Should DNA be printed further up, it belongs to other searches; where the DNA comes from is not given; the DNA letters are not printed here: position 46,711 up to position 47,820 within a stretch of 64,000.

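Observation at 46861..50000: Translationally coupled pair (unassignable 270-aa protein + N-terminally extended UvrD-like SF1 ATPase): candidate uncharacterised defence system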

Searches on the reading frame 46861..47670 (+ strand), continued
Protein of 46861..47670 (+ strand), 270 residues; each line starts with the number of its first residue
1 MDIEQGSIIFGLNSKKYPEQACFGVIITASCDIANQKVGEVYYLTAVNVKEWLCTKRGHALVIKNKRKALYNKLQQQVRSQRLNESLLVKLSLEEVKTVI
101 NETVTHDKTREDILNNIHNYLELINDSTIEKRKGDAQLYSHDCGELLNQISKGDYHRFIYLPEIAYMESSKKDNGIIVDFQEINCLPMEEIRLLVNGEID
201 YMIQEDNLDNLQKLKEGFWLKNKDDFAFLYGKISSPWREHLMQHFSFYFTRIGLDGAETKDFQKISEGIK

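Call 35: fold_search(model_id=the predicted structure, library=viral)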
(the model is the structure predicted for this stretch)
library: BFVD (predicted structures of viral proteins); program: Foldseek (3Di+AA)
matches with E <= 10: 184; with E <= 0.001: 0
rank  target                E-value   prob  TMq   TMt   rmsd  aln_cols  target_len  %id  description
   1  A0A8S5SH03            5.8e-01  0.44  0.13  0.24   3.3        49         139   10  PemK-like protein [Siphoviridae sp. ctBCr48]
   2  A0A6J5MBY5            8.5e-01  0.20  0.11  0.22   4.8        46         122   13  Uncharacterized protein [uncultured Caudovirales phage]
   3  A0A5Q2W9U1            1.2e+00  0.18  0.11  0.32   4.1        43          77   12  (no name in the UniProt tables at hand)
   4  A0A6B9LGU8            1.2e+00  0.08  0.15  0.20  14.0       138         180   20  Uncharacterized protein [Flavobacterium phage vB_FspS_tant8-1]
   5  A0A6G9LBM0            1.3e+00  0.14  0.12  0.23   4.8        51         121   16  (no name in the UniProt tables at hand)
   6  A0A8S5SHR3            1.4e+00  0.33  0.14  0.16   3.8        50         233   10  PemK-like protein [Phage sp. ctqZP6]
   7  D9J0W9                1.4e+00  0.30  0.14  0.17   2.9        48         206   17  Gp171 [Brochothrix phage A9]
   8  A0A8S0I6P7            1.5e+00  0.20  0.12  0.33   3.9        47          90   15  (no name in the UniProt tables at hand)
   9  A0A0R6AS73            1.5e+00  0.14  0.11  0.30   5.1        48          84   14  Uncharacterized protein [Citrobacter phage CVT22]
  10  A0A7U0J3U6            1.7e+00  0.20  0.12  0.40   2.7        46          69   13  (no name in the UniProt tables at hand)
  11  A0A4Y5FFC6            1.8e+00  0.11  0.10  0.25   5.1        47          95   11  Uncharacterized protein [Lactobacillus phage SAC12B]
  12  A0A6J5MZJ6            1.9e+00  0.14  0.11  0.31   3.7        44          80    9  Uncharacterized protein [uncultured Caudovirales phage]
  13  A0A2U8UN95            1.9e+00  0.11  0.11  0.17   5.0        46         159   15  Uncharacterized protein [Streptomyces phage FlowerPower]
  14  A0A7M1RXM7            2.0e+00  0.07  0.10  0.18   5.5        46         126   13  Uncharacterized protein [uncultured phage cr8_1]
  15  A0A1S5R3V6            2.1e+00  0.10  0.16  0.11  11.2       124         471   10  DnaB-like replicative helicase [Pseudomonas phage pf16]
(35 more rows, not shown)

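Call 36: search_dna_similar(query=window:46861-47670:+, collection=plasmids, mode=protein, max_evalue=0.001)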
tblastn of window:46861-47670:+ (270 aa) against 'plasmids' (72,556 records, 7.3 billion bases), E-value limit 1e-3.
Records with a match: 78; places in all: 78; records where one place covers at least 80% of the query: 78.
Best place of each record, by identity: <60% 78.
By first word of the organism name: Escherichia 70; Klebsiella 4; Shigella 1; Paraburkholderia 1; Rhizobium 1; Azoarcus 1.
By predicted mobility (MOB-suite, as given by PLSDB): conjugative 74; non-mobilizable 3; mobilizable 1.
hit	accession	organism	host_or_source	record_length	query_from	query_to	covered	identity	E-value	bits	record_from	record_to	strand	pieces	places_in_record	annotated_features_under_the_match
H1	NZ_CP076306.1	Escherichia coli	Homo sapiens,urine, catheter urine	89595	3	267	98%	26.5%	1e-5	54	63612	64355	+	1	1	hypothetical protein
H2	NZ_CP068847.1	Escherichia coli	Homo sapiens,Plasmid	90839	3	267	98%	26.5%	1e-5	54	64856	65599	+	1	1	hypothetical protein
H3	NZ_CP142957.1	Escherichia coli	Homo sapiens,cell culture,rectal swab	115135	3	267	98%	26.5%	1e-5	54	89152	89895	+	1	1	hypothetical protein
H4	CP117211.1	Escherichia coli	Homo sapiens,whole organism,blood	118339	3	267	98%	26.5%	1e-5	54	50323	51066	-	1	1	hypothetical protein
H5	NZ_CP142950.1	Escherichia coli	Homo sapiens,cell culture,rectal swab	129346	3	267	98%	26.5%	1e-5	54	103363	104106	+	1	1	hypothetical protein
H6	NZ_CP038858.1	Escherichia coli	pig,Single colony culture,feces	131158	3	267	98%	26.5%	1e-5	54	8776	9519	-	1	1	hypothetical protein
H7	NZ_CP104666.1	Escherichia coli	Homo sapiens,urine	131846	3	267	98%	26.5%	1e-5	54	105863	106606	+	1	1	hypothetical protein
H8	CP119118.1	Escherichia coli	EQA test strain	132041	3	267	98%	26.5%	1e-5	54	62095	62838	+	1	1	hypothetical protein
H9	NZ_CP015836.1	Escherichia coli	Homo sapiens,urine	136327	3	267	98%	26.5%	1e-5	54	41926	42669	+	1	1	hypothetical protein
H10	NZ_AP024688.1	Escherichia coli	Homo sapiens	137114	3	267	98%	26.5%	1e-5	54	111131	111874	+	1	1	hypothetical protein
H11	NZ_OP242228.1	Escherichia coli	Homo sapiens,stool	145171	3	267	98%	26.5%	1e-5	54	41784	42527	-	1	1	hypothetical protein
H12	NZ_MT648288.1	Escherichia coli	-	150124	3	267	98%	26.5%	1e-5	54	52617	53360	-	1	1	hypothetical protein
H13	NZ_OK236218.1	Escherichia coli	pig,whole organism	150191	3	267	98%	26.5%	1e-5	54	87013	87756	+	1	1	hypothetical protein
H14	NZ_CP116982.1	Escherichia coli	Sus scrofa,feces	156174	3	267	98%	26.5%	1e-5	54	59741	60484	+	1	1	hypothetical protein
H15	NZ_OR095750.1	Escherichia coli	-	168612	3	267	98%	26.5%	1e-5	54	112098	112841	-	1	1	hypothetical protein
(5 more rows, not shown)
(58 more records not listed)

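Call 37: search_dna_similar(query=window:46861-47670:+, collection=phages, mode=protein, max_evalue=0.001)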
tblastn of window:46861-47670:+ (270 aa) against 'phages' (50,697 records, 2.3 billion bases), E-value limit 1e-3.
Records with a match: 2; places in all: 2; records where one place covers at least 80% of the query: 2.
Best place of each record, by identity: <60% 2.
By first word of the organism name: Klebsiella 2.
By host as written in the record: Klebsiella pneumoniae ST16-OXA48 2.
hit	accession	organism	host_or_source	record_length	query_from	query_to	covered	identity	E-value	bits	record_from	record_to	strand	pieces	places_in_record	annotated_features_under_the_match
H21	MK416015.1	Klebsiella phage ST16-OXA48phi5.4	Klebsiella pneumoniae ST16-OXA48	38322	3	268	99%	24.8%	3e-6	54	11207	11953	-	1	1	hypothetical protein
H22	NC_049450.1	Klebsiella phage ST16-OXA48phi5.4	Klebsiella pneumoniae ST16-OXA48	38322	3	268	99%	24.8%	3e-6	54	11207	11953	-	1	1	hypothetical protein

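Call 38: get_annotated_region(hit=H1, flank=7000)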
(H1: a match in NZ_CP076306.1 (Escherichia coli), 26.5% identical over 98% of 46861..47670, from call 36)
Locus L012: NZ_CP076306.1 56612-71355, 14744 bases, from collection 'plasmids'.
description: Escherichia coli strain Survcare253 plasmid pS253-NDM5, complete sequence
organism: Escherichia coli (NCBI taxid 562)
taxonomy: Bacteria; Pseudomonadota; Gammaproteobacteria; Enterobacterales; Enterobacteriaceae; Escherichia; Escherichia coli
host: -; source: Homo sapiens,urine, catheter urine; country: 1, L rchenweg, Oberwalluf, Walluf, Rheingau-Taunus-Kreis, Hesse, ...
typing (MOB-suite, as given by PLSDB): non-mobilizable; replicon IncFIA,IncFIB,IncFIC
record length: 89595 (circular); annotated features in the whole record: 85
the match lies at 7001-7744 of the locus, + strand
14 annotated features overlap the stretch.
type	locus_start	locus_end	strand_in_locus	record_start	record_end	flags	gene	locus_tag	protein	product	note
CDS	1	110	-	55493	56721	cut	-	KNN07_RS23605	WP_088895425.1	IS3-like element IS2 family transposase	-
CDS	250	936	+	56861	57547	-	-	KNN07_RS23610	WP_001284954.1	winged helix-turn-helix domain-containing protein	-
CDS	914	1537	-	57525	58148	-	tetR(B)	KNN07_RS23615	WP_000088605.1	tetracycline resistance transcriptional repressor TetR(B)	-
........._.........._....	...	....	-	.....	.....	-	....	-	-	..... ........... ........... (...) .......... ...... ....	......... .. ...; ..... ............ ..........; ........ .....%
predicted_resistance_gene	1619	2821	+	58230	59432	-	tet(B)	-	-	tetracycline efflux MFS transporter Tet(B)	predicted by amrfinderplus; class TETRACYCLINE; identity 100.0%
CDS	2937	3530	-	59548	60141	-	tetC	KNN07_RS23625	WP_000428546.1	tetracyline resistance-associated transcriptional repressor TetC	-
CDS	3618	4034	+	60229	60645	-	-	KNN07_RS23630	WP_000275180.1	helix-turn-helix domain-containing protein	GO:0006355 - regulation of DNA-templated transcription [Evidence IEA]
CDS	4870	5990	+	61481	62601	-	-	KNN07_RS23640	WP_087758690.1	IS3-like element ISSen4 family transposase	-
CDS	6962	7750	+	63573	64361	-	-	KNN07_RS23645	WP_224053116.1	hypothetical protein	-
CDS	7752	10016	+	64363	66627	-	-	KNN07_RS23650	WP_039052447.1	UvrD-helicase domain-containing protein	-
CDS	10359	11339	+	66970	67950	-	-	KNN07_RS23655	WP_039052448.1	IS5 family transposase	-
CDS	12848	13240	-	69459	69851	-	-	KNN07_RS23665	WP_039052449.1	plasmid partitioning/stability family protein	-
CDS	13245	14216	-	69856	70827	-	parM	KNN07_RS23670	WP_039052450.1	plasmid segregation protein ParM domain-containing protein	-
CDS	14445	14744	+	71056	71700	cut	-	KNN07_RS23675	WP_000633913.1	division plane positioning ATPase MipZ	-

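Call 39: get_annotated_region(hit=H21, flank=7000)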
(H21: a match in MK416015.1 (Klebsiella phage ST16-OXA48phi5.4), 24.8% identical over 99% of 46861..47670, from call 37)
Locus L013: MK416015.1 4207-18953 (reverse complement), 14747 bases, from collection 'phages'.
description: Klebsiella phage ST16-OXA48phi5.4, complete genome.
organism: Klebsiella phage ST16-OXA48phi5.4 (NCBI taxid 2510483)
taxonomy: Viruses; Duplodnaviria; Heunggongvirae; Uroviricota; Caudoviricetes; Peduoviridae; Reipivirus; Reipivirus ST16OXA48phi54
host: Klebsiella pneumoniae ST16-OXA48; source: -; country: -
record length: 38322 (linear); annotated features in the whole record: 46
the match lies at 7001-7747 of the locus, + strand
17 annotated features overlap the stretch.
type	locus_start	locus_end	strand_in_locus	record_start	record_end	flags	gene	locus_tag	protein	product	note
CDS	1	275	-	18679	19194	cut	-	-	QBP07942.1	head completion-stabilization protein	-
CDS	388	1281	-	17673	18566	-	-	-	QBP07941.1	small terminase subunit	-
CDS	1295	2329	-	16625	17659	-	-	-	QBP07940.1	major capsid protein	Phage major capsid protein, P2 family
CDS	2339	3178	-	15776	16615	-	-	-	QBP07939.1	capsid scaffolding protein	GPO family capsid scaffolding protein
CDS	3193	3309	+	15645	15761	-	-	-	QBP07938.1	DEAD/DEAH box helicase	-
CDS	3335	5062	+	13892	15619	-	-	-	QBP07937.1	oxidoreductase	-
CDS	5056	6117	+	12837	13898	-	-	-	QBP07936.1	portal protein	-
CDS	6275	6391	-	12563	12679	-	-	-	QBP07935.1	hypothetical protein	-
CDS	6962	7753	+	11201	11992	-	-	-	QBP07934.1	hypothetical protein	-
CDS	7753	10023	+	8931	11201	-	-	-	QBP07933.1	helicase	Helicase UvrD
CDS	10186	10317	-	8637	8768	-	-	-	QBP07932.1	hypothetical protein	-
CDS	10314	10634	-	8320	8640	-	-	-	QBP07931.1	hypothetical protein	-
CDS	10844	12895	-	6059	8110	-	-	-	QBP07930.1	hypothetical protein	gp36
CDS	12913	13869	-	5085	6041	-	-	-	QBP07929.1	DNA adenine methylase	-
CDS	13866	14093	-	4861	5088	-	-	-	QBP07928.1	hypothetical protein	-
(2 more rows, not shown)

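Call 40: search_protein_families(library=padloc, proteins=[L012:6962-7747:+, L012:7752-10013:+, L013:6962-7750:+, L013:7753-10020:+], max_evalue=1)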
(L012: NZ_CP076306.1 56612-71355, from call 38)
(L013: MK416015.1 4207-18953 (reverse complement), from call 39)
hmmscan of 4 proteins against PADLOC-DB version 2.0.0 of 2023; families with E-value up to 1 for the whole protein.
L012:6962-7747:+ (262 aa): 0 families

L012:7752-10013:+ (754 aa): 12 families
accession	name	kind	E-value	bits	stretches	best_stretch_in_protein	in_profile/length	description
PDLC00132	GajB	-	2.6e-14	50.8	3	420-551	165-298/625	UrvD helicase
PDLC00117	GajB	-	6.5e-12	42.7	2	672-729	525-578/604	UrvD helicase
PDLC00127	GajB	-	8.8e-11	39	3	402-548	137-285/594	UrvD helicase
PDLC00148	GajB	-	9.8e-09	32.7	1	703-729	331-357/369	UrvD helicase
PDLC01087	C3a187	-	2.5e-08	31.2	2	226-323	197-281/559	NERD+UvrD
PDLC02350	AbiO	-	4.1e-07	27.1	3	463-551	251-339/468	AbiO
PDLC00140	GajB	-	5.1e-06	24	1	702-729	323-350/365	UrvD helicase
PDLC03002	Helicase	-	9.1e-06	22.2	1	218-295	183-256/707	-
PDLC00104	GajB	-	0.00013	18.8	1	672-731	514-569/574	UrvD helicase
PDLC00114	GajB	-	0.00026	17.7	1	417-501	163-247/635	UrvD helicase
PDLC00103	GajB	-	0.0018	15.3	1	672-729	531-580/612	UrvD helicase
PDLC04173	GajB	-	0.032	11.2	0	707-727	444-464/471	-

L013:6962-7750:+ (263 aa): 0 families

L013:7753-10020:+ (756 aa): 18 families
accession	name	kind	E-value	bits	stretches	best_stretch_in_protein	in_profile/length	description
PDLC00132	GajB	-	1.9e-12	44.7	2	424-553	167-298/625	UrvD helicase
PDLC00117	GajB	-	3.9e-11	40.1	2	604-731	458-578/604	UrvD helicase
PDLC00127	GajB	-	1.2e-09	35.3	2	664-748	506-587/594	UrvD helicase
PDLC02350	AbiO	-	2.6e-08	31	3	464-555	250-341/468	AbiO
PDLC03802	RTasHel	-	3.8e-08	30.6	2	430-562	151-281/675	DRT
PDLC00148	GajB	-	3.9e-07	27.4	1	704-730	330-356/369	UrvD helicase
PDLC00130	GajB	-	8.1e-06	22.4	1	651-730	497-571/589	UrvD helicase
PDLC01087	C3a187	-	1e-05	22.6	1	227-323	197-280/559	NERD+UvrD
PDLC00140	GajB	-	1.7e-05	22.2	1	703-731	322-350/365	UrvD helicase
PDLC00122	GajB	-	5.2e-05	20.3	1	699-732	444-477/502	UrvD helicase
PDLC00123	GajB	-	5.3e-05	20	1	674-730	452-510/540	UrvD helicase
PDLC00107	GajB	-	6.7e-05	19.7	2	619-731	435-560/587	UrvD helicase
PDLC03002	Helicase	-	0.00031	17.1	1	225-296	189-256/707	-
PDLC00120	GajB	-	0.00058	17.1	1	661-728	370-432/458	UrvD helicase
PDLC00114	GajB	-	0.00094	15.9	1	419-502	163-246/635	UrvD helicase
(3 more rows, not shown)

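Call 50: search_protein_families(library=phrogs, proteins=[window:46861-47670:+, L013:6962-7750:+, L013:7753-10020:+], max_evalue=0.01)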
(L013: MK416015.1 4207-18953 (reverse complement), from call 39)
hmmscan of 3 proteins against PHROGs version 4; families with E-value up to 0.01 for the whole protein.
window:46861-47670:+ (270 aa): 1 family
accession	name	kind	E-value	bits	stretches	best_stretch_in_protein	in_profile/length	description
phrog_4575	-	unknown function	0.0012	19.6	0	126-195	108-172/209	-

L013:6962-7750:+ (263 aa): 0 families

L013:7753-10020:+ (756 aa): 2 families
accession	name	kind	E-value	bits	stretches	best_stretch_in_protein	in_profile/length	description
phrog_1967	-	DNA, RNA and nucleotide metabolism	1.9e-13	50.9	2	214-556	140-448/776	DNA helicase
phrog_8674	-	unknown function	0.0067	17.4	0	18-50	13-45/70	-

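Call 64: find_related_loci(query=A1, collection=genome_contigs, flank=6000)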
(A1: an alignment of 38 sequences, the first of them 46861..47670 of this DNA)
Query A1 (270 aa) in genome_contigs; peptide patterns used: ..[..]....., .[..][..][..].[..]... (x = any residue, [..] = any of these).
66 stretches matched a pattern; 9 encode a relative of the query (tblastn E <= 1e-3); 9 distinct loci.
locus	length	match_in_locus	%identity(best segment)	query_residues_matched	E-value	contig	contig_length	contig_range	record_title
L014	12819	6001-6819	37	1-269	4e-58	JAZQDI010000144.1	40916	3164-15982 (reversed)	MAG: Oscillospiraceae bacterium isolate T1900044636_TS20190102.MAGScoT_cleanbin_000075 SGB_1159_k141_1477312, whole geno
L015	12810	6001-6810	33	3-269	1e-51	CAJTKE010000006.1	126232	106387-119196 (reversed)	MAG TPA_asm: uncultured Oscillibacter sp. isolate MGBC101923 genome assembly, contig: MGBC101923.6, whole genome shotgun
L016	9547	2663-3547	32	3-265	3e-47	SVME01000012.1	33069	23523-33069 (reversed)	MAG: Oscillospiraceae bacterium isolate SIG505 NODE_27950_length_33069_cov_2.311669, whole genome shotgun sequence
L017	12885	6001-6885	32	3-265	8e-43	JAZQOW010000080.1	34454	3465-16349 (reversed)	MAG: Faecousia sp. isolate T1900045242_TH20190012.MAGScoT_cleanbin_000029 SGB_5544_k141_2381098, whole genome shotgun se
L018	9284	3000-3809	36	3-269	2e-42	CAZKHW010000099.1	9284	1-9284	MAG TPA_asm: uncultured Ruminococcus sp. isolate SRP199465_co2_654 genome assembly, contig: NODE_23472_length_9284_cov_4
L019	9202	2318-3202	30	3-268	4e-41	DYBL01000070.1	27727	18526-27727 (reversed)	MAG TPA_asm: Clostridiales bacterium isolate HRGM_Genome_1975 HRGM_Genome_1975_70, whole genome shotgun sequence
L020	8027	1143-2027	31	3-265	2e-40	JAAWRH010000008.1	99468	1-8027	MAG: Oscillospiraceae bacterium isolate ABMPRH_115_1 SL341403_scaffold_417, whole genome shotgun sequence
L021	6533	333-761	34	147-265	2e-19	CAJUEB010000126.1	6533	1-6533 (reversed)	MAG TPA_asm: uncultured Eubacteriales bacterium isolate MGBC123563 genome assembly, contig: MGBC123563.126, whole genome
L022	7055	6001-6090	50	227-256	5e-5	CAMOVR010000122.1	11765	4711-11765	MAG: uncultured Clostridia bacterium isolate SRR873601_bin.59_metaWRAP_v1.3_MAG genome assembly, contig: NODE_16984_leng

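Call 88: search_protein_families(library=pfam, proteins=[L014:3456-4517:-, L014:4546-5418:+, L014:9616-10320:+, L015:4873-5757:+, L015:9250-11307:-, L017:2257-4473:-, L017:4534-5829:+, L017:9604-11061:+, L020:4916-6196:-, L018:6335-7885:-], max_evalue=0.0001)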
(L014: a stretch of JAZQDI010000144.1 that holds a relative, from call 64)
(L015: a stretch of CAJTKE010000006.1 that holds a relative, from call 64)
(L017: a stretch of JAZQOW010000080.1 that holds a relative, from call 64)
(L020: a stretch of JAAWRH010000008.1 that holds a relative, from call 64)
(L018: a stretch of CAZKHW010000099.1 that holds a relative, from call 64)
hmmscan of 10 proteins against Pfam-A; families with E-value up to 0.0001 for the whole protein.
L014:3456-4517:- (353 aa): 0 families

L014:4546-5418:+ (291 aa): 1 family
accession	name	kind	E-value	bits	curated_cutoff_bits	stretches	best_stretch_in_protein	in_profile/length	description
PF14285.11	DUF4367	-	4.7e-09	37.1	22.1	1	181-287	3-110/110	Domain of unknown function (DUF4367)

L014:9616-10320:+ (235 aa): 1 family
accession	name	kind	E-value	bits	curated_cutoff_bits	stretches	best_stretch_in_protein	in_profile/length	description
PF13020.12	NOV_C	-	4.7e-13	49.5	22.1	1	111-207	1-88/91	Protein NO VEIN, C-terminal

L015:4873-5757:+ (295 aa): 1 family
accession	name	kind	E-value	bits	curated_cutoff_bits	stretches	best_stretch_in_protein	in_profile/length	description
PF14249.11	Tocopherol_cycl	-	1.7e-12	47.5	26.6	1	128-290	161-332/335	Tocopherol cyclase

L015:9250-11307:- (685 aa): 0 families

L017:2257-4473:- (738 aa): 0 families

L017:4534-5829:+ (432 aa): 2 families
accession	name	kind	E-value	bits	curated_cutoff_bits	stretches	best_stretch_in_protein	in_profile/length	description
PF02784.22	Orn_Arg_deC_N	-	4.6e-51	174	23.4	1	48-297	8-247/247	Pyridoxal-dependent decarboxylase, pyridoxal binding domain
PF00278.28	Orn_DAP_Arg_deC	-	8.5e-13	48.8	23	1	219-389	5-95/95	Pyridoxal-dependent decarboxylase, C-terminal sheet domain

L017:9604-11061:+ (486 aa): 4 families
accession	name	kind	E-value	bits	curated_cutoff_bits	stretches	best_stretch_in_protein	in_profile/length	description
PF01202.28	SKI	-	7.5e-34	117.6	22.1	1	342-485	1-158/159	Shikimate kinase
PF08501.16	Shikimate_dh_N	-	7.5e-15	55.4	27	1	93-166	1-82/83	Shikimate dehydrogenase substrate binding domain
PF01817.26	CM_2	-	8e-15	55.3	27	1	6-83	1-80/80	Chorismate mutase type II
PF18317.6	SDH_C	-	8.2e-06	25.9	25.8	1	299-329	1-30/31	Shikimate 5'-dehydrogenase C-terminal domain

L020:4916-6196:- (426 aa): 5 families
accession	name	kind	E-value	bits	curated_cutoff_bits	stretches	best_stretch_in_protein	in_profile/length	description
PF13350.11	Y_phosphatase3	-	1e-50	173.4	22.2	1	189-419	2-234/240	Tyrosine phosphatase family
PF13523.12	Acetyltransf_8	-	3.7e-17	62.7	27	1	16-156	4-141/145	Acetyltransferase (GNAT) domain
PF13302.13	Acetyltransf_3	-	3.2e-11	44.5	25.4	1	9-153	3-138/138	Acetyltransferase (GNAT) domain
PF00583.31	Acetyltransf_1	-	2.8e-10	40.9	20.7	1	38-152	16-116/116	Acetyltransferase (GNAT) family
PF22784.1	PTP-SAK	-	3.5e-05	24.3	27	0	299-355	70-124/153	Swiss Army Knife protein, DSP-PTPase phosphatase domain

L018:6335-7885:- (516 aa): 3 families
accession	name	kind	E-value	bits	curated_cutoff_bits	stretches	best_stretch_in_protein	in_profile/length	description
PF00239.26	Resolvase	-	2.7e-34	118.8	23.3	1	25-173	1-144/145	Resolvase, N terminal domain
PF07508.19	Recombinase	-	2.3e-26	92.4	21.1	1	196-302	1-100/102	Recombinase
PF13408.12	Zn_ribbon_recom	-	1.4e-13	51.5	25.3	1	323-382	2-58/58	Recombinase zinc beta ribbon domain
